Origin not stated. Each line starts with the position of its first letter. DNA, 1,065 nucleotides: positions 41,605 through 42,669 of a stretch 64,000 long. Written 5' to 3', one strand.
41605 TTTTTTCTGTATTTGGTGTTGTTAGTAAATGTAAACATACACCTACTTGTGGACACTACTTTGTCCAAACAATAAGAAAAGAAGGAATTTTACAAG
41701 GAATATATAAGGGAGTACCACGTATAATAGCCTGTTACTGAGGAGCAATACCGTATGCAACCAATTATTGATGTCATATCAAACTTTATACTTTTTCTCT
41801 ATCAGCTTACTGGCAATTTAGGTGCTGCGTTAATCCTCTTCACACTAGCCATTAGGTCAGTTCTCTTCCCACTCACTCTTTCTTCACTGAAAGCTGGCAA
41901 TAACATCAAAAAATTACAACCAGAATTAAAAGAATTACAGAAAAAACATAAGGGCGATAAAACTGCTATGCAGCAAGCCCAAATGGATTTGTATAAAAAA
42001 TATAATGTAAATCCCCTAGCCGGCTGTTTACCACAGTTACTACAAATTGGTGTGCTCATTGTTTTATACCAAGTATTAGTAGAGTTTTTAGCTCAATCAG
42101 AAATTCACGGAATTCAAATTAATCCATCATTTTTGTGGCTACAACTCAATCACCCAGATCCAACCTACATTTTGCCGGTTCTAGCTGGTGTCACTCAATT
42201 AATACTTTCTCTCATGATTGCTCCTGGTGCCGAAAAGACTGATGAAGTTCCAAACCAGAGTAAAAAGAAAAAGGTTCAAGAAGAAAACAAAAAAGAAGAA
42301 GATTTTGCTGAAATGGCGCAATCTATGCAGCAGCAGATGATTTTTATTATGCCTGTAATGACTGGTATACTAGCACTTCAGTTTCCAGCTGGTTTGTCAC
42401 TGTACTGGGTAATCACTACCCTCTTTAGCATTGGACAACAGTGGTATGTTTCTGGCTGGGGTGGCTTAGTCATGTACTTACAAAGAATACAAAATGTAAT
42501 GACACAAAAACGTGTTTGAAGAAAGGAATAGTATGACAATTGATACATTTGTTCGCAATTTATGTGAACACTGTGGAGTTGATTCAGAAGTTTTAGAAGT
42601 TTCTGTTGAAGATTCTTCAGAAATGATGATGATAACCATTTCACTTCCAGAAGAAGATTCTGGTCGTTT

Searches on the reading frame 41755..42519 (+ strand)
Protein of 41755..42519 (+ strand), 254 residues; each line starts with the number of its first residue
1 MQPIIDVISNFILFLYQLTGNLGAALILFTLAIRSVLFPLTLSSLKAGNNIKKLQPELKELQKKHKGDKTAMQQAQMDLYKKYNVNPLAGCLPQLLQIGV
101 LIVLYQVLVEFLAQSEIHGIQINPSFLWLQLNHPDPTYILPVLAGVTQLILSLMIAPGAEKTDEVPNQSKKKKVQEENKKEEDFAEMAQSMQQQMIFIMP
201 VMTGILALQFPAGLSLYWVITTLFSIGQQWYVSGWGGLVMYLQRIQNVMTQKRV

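Call 17: search_protein_families(library=pfam, proteins=[window:41755-42519:+], max_evalue=0.01)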
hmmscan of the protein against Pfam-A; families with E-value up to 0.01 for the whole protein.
window:41755-42519:+ (254 aa): 1 family
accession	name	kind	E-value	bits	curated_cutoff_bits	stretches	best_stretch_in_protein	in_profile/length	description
PF02096.25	60KD_IMP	-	7.8e-50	169.5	35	1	23-232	2-161/163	60Kd inner membrane protein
